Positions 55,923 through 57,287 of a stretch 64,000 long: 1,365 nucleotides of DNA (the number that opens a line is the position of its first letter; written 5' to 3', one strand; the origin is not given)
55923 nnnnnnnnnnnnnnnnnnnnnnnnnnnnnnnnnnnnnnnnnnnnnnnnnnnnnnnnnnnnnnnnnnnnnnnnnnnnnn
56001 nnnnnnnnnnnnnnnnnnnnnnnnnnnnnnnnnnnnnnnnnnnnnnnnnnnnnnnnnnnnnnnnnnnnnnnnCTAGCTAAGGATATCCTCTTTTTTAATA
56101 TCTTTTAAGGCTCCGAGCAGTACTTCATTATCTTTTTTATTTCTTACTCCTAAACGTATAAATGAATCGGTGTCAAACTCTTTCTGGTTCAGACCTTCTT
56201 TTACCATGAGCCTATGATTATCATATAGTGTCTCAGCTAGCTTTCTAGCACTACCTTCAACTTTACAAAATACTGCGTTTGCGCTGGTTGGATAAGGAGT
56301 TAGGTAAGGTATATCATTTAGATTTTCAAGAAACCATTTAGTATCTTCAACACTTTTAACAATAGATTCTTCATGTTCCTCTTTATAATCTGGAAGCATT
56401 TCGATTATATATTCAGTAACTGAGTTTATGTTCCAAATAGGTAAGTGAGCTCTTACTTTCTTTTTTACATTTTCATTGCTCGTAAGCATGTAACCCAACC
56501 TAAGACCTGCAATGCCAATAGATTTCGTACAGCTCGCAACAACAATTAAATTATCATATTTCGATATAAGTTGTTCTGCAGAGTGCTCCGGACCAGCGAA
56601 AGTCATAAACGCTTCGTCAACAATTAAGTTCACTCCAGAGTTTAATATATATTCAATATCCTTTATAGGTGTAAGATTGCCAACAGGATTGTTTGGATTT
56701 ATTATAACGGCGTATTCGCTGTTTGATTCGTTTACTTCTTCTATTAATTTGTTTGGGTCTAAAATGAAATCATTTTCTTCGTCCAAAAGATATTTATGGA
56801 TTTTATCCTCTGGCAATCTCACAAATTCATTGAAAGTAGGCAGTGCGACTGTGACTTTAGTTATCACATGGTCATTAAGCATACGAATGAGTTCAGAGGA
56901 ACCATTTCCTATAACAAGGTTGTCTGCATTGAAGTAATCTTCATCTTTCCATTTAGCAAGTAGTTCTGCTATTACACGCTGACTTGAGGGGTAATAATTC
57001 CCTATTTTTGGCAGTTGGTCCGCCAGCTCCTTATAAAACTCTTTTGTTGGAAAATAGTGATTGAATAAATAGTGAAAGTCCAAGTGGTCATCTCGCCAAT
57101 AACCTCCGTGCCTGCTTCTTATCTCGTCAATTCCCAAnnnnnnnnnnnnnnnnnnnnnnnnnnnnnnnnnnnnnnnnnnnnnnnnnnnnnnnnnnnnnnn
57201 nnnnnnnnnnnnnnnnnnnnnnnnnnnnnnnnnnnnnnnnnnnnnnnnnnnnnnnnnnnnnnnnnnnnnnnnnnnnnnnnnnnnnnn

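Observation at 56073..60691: PEP-mutase phosphonate module without a phosphonopyruvate decarboxylase; a CobD-like PLP enzyme sits where the driving step should be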

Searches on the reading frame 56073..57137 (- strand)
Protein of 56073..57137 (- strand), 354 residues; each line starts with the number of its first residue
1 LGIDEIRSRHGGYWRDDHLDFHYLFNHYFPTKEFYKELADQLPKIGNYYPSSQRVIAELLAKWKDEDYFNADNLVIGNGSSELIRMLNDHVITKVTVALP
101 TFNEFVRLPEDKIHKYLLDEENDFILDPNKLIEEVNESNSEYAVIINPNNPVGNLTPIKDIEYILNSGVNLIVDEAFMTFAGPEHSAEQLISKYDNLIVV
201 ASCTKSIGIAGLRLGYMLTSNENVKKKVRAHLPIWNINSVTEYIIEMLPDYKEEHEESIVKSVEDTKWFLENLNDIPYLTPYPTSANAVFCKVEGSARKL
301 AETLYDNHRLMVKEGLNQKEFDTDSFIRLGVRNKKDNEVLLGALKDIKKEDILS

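Call 3: search_protein_families(library=pfam, proteins=[window:56073-57137:-], max_evalue=0.01)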
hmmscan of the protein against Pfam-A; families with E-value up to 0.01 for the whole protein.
window:56073-57137:- (354 aa): 2 families
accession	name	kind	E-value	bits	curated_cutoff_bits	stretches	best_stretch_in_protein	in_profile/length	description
PF00155.27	Aminotran_1_2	-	6.5e-26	91.8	19.7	1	44-344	34-361/361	Aminotransferase class I and II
PF04864.19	Alliinase_C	-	0.00076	18.9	22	1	138-232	136-221/363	Allinase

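Call 21: find_homologous_proteins(query=window:56073-57137:-, max_evalue=1e-10)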
Query window:56073-57137:- (354 aa): 4930 proteins with E <= 1e-10 among 8000 candidates; the best 120 are listed.
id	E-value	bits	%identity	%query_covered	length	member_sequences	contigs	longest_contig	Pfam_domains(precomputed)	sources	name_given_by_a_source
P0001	1.0e-235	799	100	100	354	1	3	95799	PF00155.28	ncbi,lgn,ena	-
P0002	1.3e-177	608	73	99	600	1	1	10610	PF00483.30,PF00155.28,PF20202.5,PF12804.14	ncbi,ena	-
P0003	2.4e-174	598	73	99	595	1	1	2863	PF00483.30,PF00155.28,PF20202.5,PF12804.14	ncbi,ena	-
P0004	4.4e-173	593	73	99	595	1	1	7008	PF00483.30,PF00155.28,PF20202.5,PF12804.14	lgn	-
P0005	4.3e-172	590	72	100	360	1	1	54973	PF00155.28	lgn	-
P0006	3.2e-171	587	71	99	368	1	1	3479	PF00155.28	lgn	-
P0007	7.8e-170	583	70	99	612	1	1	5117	PF00483.30,PF00155.28,PF01128.26,PF20202.5,PF12804.14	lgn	-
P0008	1.4e-169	582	71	99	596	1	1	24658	PF00483.30,PF00155.28,PF12804.14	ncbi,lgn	-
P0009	2.7e-168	578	70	99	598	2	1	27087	PF00483.30,PF00155.28,PF20202.5,PF12804.14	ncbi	-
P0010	2.3e-166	571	68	99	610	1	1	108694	PF00483.30,PF00155.28,PF01128.26,PF20202.5,PF12804.14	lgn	-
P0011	4.4e-164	564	67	99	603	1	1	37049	PF00483.30,PF00155.28,PF20202.5,PF12804.14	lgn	-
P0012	3.1e-162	558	67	99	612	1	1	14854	PF00483.30,PF00155.28,PF20202.5,PF12804.14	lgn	-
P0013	2.1e-161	555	66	99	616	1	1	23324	PF00483.30,PF00155.28,PF20202.5,PF12804.14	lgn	-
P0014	4.5e-141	488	59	99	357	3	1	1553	PF00155.28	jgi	jgi:histidinol-phosphate/aromatic aminotransferase/cobyric acid decarboxylase-like protein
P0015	1.6e-140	486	59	99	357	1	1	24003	PF00155.28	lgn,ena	-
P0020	5.2e-137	475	58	99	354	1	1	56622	PF00155.28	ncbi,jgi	jgi:histidinol-phosphate/aromatic aminotransferase/cobyric acid decarboxylase-like protein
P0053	9.2e-119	415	51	99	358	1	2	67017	PF00155.28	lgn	-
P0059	3.9e-113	396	50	98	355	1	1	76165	PF04864.20,PF00155.28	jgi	jgi:histidinol-phosphate/aromatic aminotransferase/cobyric acid decarboxylase-like protein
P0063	1.3e-112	395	49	98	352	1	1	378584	PF00155.28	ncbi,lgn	-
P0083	2.4e-96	341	45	97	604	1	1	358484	PF00483.30,PF00155.28,PF20202.5,PF12804.14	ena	-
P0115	9.5e-80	286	41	97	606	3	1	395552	PF00483.30,PF00155.28,PF12804.14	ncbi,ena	-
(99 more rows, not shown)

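Call 22: search_solved_structures(query=window:56073-57137:-, max_evalue=0.001, show_alignments=2)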
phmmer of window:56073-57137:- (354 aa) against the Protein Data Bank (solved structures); distinct sequences matched with E-value up to 0.001: 43.
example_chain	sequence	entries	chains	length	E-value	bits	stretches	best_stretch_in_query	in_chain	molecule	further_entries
6oux_A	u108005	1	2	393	2.5e-33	118.9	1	41-350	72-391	Threonine phosphate decarboxylase-like enzyme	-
3ftb_A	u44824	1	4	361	8.1e-28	100.8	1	19-348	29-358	Histidinol-phosphate aminotransferase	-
1h1c_A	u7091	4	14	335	2.9e-22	82.6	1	45-298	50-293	HISTIDINOL-PHOSPHATE AMINOTRANSFERASE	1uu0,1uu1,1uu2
2f8j_A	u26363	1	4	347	3.3e-22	82.4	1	45-298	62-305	Histidinol-phosphate aminotransferase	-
8bj1_A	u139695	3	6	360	7.7e-22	81.2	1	26-344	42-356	histidinol-phosphate aminotransferase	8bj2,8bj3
8bj4_A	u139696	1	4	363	7.9e-22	81.1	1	26-344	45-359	histidinol-phosphate aminotransferase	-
3fkd_A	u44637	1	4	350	1.9e-18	70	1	36-346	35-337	L-threonine-O-3-phosphate decarboxylase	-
1lc5_A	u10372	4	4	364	5.3e-17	65.2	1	20-347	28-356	L-Threonine-O-3-Phosphate Decarboxylase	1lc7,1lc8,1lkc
3p1t_A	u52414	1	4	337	4.5e-15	58.9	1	69-346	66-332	Putative histidinol-phosphate aminotransferase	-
3cq5_A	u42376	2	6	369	5.1e-15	58.7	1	26-233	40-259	Histidinol-phosphate aminotransferase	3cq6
3cq4_A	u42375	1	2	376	5.3e-15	58.7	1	26-233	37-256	Histidinol-phosphate aminotransferase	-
3euc_A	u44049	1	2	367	9.6e-14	54.5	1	25-301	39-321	Histidinol-phosphate aminotransferase 2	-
3ffh_A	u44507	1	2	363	1e-13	54.5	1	70-293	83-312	Histidinol-phosphate aminotransferase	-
9t0w_A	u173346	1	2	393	2.9e-12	49.7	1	71-290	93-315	Histidinol-phosphate aminotransferase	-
4r8d_A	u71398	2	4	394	2.9e-12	49.7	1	71-290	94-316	Histidinol-phosphate aminotransferase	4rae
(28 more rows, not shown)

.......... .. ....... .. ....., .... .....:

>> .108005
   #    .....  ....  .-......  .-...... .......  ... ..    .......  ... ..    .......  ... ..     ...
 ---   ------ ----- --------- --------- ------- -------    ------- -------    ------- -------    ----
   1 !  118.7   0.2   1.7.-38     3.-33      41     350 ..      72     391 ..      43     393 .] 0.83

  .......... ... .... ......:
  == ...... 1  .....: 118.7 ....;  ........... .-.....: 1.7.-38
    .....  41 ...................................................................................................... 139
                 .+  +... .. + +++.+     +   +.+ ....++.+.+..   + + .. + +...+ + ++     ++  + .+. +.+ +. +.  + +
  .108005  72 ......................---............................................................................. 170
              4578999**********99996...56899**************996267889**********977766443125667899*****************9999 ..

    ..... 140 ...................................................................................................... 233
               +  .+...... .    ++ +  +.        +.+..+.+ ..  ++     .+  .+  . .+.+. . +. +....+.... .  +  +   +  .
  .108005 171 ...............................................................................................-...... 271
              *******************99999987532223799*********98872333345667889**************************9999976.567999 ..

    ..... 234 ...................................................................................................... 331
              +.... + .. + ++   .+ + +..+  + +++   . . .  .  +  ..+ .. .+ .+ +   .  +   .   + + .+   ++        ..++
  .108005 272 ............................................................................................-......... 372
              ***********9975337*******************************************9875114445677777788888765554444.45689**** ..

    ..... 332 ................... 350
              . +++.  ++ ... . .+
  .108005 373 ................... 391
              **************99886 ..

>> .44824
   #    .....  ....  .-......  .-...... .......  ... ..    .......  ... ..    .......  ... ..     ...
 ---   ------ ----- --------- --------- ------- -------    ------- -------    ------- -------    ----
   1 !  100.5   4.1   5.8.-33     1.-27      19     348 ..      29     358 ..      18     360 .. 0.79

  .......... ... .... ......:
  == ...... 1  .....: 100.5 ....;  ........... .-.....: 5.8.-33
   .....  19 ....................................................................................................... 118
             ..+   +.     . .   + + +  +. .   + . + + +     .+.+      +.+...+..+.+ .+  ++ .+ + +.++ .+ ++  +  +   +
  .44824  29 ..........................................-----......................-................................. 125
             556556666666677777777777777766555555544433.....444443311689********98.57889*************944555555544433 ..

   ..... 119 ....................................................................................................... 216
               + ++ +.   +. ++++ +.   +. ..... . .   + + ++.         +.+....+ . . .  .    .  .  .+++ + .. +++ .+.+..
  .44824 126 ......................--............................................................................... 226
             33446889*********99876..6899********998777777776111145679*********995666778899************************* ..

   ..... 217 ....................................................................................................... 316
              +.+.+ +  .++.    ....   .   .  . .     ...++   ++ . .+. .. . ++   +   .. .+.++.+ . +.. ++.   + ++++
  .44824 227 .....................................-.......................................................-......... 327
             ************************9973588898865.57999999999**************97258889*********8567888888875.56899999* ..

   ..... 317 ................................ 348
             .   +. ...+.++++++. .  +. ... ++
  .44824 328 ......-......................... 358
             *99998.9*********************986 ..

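Call 23: find_encoding_contigs(protein=P0001, flank=10000, max_places=4)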
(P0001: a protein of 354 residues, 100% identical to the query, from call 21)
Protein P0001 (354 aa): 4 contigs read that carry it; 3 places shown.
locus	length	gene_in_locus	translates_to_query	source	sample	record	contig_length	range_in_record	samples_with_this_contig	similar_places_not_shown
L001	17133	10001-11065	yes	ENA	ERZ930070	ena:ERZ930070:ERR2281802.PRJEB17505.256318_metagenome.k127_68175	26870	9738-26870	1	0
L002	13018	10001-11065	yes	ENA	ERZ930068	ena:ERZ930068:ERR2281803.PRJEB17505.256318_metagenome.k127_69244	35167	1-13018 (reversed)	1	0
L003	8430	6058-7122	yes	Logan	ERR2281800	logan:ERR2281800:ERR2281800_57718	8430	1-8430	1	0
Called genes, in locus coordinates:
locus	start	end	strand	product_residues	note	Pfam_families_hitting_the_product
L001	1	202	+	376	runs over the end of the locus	PF13439:Glyco_transf_4, PF13579:Glyco_trans_4_4, PF02350:Epimerase_2 (weak), PF20706:GT4-conflict, PF00534:Glycos_transf_1, PF13692:Glyco_trans_1_4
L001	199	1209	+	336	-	PF13439:Glyco_transf_4, PF00534:Glycos_transf_1, PF13692:Glyco_trans_1_4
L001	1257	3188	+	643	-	PF00483:NTP_transferase, PF01128:IspD (faint), PF12804:NTP_transf_3, PF20202:DUF6564, PF13671:AAA_33, PF00702:Hydrolase, PF13419:HAD_2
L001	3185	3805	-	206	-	PF00300:His_Phos_1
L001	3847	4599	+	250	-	PF00753:Lactamase_B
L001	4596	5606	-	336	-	PF01408:GFO_IDH_MocA, PF02894:GFO_IDH_MocA_C, PF22725:GFO_IDH_MocA_C3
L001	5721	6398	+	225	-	PF01066:CDP-OH_P_transf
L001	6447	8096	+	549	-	PF13714:PEP_mutase, PF12804:NTP_transf_3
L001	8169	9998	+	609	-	PF00155:Aminotran_1_2 (weak), PF00266:Aminotran_5, PF00483:NTP_transferase, PF12804:NTP_transf_3, PF20202:DUF6564 (weak)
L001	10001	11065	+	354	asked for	PF00155:Aminotran_1_2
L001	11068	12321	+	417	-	PF00483:NTP_transferase, PF12804:NTP_transf_3, PF20202:DUF6564 (weak), PF13847:Methyltransf_31, PF08241:Methyltransf_11, PF08242:Methyltransf_12 (weak), PF13649:Methyltransf_25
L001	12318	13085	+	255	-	PF01066:CDP-OH_P_transf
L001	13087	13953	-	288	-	-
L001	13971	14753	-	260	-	-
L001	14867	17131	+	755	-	?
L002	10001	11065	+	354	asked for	PF00155:Aminotran_1_2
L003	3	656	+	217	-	?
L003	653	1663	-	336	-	PF01408:GFO_IDH_MocA, PF02894:GFO_IDH_MocA_C, PF22725:GFO_IDH_MocA_C3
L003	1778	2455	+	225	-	PF01066:CDP-OH_P_transf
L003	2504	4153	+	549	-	PF13714:PEP_mutase, PF12804:NTP_transf_3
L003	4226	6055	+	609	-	PF00155:Aminotran_1_2 (weak), PF00266:Aminotran_5, PF00483:NTP_transferase, PF12804:NTP_transf_3, PF20202:DUF6564 (weak)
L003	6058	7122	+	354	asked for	PF00155:Aminotran_1_2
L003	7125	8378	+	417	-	PF00483:NTP_transferase, PF12804:NTP_transf_3, PF20202:DUF6564 (weak), PF13847:Methyltransf_31, PF08241:Methyltransf_11, PF08242:Methyltransf_12 (weak), PF13649:Methyltransf_25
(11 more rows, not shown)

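Call 24: find_encoding_contigs(protein=P0010, flank=10000, max_places=2)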
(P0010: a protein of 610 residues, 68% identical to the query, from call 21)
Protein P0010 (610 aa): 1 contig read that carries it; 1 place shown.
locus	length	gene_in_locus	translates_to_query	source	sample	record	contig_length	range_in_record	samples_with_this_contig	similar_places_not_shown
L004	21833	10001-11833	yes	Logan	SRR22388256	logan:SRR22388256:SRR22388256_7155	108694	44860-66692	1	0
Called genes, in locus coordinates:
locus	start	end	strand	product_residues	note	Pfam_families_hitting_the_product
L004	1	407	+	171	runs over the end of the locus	PF13302:Acetyltransf_3, PF00583:Acetyltransf_1 (weak), PF13523:Acetyltransf_8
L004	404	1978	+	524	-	-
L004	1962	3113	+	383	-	PF13439:Glyco_transf_4, PF13579:Glyco_trans_4_4, PF20706:GT4-conflict, PF00534:Glycos_transf_1, PF13692:Glyco_trans_1_4, PF13524:Glyco_trans_1_2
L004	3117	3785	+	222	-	PF02348:CTP_transf_3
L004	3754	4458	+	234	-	PF00702:Hydrolase, PF13419:HAD_2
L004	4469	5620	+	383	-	PF03102:NeuB, PF08666:SAF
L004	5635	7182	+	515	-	-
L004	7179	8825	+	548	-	PF13714:PEP_mutase, PF12804:NTP_transf_3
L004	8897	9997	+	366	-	PF00266:Aminotran_5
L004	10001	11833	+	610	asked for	PF00483:NTP_transferase, PF01128:IspD (weak), PF12804:NTP_transf_3, PF20202:DUF6564 (weak), PF00155:Aminotran_1_2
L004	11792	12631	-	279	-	-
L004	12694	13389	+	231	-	PF13489:Methyltransf_23, PF13847:Methyltransf_31 (weak), PF08241:Methyltransf_11, PF08242:Methyltransf_12, PF13649:Methyltransf_25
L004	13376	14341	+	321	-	-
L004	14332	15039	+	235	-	PF01636:APH (faint)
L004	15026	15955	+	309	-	PF01073:3Beta_HSD, PF01370:Epimerase, PF04321:RmlD_sub_bind, PF07993:NAD_binding_4 (faint), PF16363:GDP_Man_Dehyd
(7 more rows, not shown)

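Call 26: find_encoding_contigs(protein=P0020, flank=10000, max_places=2)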
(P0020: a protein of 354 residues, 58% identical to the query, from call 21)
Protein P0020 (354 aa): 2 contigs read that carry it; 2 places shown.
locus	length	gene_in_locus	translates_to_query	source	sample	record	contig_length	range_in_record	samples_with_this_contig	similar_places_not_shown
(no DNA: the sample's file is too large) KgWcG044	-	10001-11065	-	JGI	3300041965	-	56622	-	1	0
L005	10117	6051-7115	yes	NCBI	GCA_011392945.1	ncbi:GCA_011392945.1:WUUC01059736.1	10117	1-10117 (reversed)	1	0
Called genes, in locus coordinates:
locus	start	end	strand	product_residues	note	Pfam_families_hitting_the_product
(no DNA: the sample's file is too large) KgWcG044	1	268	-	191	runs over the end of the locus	PF04879:Molybdop_Fe4S4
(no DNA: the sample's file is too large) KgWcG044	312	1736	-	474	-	PF00890:FAD_binding_2 (weak), PF01266:DAO (weak), PF01593:Amino_oxidase, PF13450:NAD_binding_8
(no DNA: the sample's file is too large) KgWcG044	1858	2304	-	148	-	-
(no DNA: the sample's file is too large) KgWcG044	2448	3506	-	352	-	PF25046:DUF7790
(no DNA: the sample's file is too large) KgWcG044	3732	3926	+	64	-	-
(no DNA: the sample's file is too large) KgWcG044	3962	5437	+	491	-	-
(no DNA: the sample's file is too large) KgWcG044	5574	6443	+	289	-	PF13714:PEP_mutase, PF00463:ICL (faint)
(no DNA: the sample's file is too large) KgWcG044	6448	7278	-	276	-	-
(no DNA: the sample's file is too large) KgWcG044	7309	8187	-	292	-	-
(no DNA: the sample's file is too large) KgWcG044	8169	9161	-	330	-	PF02668:TauD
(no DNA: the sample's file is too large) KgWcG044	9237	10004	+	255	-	PF00483:NTP_transferase, PF12804:NTP_transf_3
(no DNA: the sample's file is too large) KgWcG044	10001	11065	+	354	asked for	PF00155:Aminotran_1_2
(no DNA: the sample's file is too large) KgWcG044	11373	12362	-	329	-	PF20434:BD-FAE, PF07859:Abhydrolase_3, PF00326:Peptidase_S9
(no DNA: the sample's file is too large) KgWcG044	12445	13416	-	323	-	PF20055:DUF6454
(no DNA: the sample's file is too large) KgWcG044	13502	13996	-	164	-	-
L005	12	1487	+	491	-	-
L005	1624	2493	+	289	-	PF13714:PEP_mutase, PF00463:ICL (faint)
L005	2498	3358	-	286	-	-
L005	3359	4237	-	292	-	-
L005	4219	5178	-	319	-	PF02668:TauD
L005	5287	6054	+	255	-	PF00483:NTP_transferase, PF12804:NTP_transf_3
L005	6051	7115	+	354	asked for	PF00155:Aminotran_1_2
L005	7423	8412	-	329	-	PF20434:BD-FAE, PF07859:Abhydrolase_3, PF00326:Peptidase_S9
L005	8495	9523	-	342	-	PF20055:DUF6454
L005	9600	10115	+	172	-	?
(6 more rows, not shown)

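Call 29: find_encoding_contigs(protein=P0063, flank=10000, max_places=1)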
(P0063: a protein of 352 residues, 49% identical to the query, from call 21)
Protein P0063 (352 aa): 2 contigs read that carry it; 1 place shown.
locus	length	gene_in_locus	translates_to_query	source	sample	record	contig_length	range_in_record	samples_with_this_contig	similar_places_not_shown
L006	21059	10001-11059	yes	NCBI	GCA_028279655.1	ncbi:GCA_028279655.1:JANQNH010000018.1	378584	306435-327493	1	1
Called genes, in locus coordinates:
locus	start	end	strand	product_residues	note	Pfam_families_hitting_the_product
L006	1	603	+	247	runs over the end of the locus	PF00483:NTP_transferase, PF01128:IspD (weak), PF12804:NTP_transf_3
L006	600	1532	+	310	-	PF01073:3Beta_HSD, PF01370:Epimerase, PF02719:Polysacc_synt_2 (faint), PF07993:NAD_binding_4 (faint), PF16363:GDP_Man_Dehyd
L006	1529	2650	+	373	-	PF00534:Glycos_transf_1, PF13692:Glyco_trans_1_4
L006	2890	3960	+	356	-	PF01041:DegT_DnrJ_EryC1, PF00155:Aminotran_1_2, PF01212:Beta_elim_lyase (weak)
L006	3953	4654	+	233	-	PF01066:CDP-OH_P_transf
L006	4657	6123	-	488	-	PF02310:B12-binding, PF04055:Radical_SAM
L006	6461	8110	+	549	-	PF13714:PEP_mutase, PF00463:ICL (faint), PF12804:NTP_transf_3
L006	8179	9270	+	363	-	PF00266:Aminotran_5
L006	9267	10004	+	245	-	PF00483:NTP_transferase, PF12804:NTP_transf_3, PF20202:DUF6564 (weak)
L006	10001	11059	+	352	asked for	PF00155:Aminotran_1_2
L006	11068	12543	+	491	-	PF02310:B12-binding, PF04055:Radical_SAM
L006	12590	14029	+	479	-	PF02310:B12-binding, PF04055:Radical_SAM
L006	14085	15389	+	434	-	PF01467:CTP_transf_like, PF00285:Citrate_synt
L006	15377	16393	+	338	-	-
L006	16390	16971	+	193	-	PF01966:HD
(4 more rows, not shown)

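Call 30: find_encoding_contigs(protein=P0115, flank=10000, max_places=1)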
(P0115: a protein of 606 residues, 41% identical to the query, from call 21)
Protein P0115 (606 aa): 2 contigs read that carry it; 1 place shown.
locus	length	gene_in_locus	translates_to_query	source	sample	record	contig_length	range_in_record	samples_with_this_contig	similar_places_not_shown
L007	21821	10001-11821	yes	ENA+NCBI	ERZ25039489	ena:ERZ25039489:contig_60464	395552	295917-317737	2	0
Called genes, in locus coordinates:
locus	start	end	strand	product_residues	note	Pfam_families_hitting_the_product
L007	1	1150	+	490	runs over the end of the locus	PF02310:B12-binding (weak), PF04055:Radical_SAM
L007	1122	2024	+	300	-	PF00535:Glycos_transf_2, PF10111:Glyco_tranf_2_2, PF13641:Glyco_tranf_2_3 (weak)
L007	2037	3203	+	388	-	PF20706:GT4-conflict (weak), PF00534:Glycos_transf_1, PF13692:Glyco_trans_1_4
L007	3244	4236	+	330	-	-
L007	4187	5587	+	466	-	-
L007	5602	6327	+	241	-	PF01066:CDP-OH_P_transf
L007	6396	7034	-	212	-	PF02353:CMAS (weak), PF01135:PCMT (weak), PF01209:Ubie_methyltran, PF13489:Methyltransf_23, PF13847:Methyltransf_31, PF08241:Methyltransf_11, PF08242:Methyltransf_12, PF13649:Methyltransf_25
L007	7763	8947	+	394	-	-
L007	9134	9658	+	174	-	PF14602:Hexapep_2 (faint), PF25087:GMPPB_C (faint), PF00132:Hexapep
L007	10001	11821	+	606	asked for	PF00483:NTP_transferase, PF12804:NTP_transf_3, PF00155:Aminotran_1_2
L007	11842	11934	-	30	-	-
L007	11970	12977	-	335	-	PF01073:3Beta_HSD, PF01370:Epimerase, PF02719:Polysacc_synt_2 (faint), PF04321:RmlD_sub_bind, PF16363:GDP_Man_Dehyd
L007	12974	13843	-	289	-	PF00483:NTP_transferase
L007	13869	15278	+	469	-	PF03446:NAD_binding_2 (faint), PF03721:UDPG_MGDP_dh_N, PF03807:F420_oxidored (faint), PF00984:UDPG_MGDP_dh, PF03720:UDPG_MGDP_dh_C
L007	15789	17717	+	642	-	-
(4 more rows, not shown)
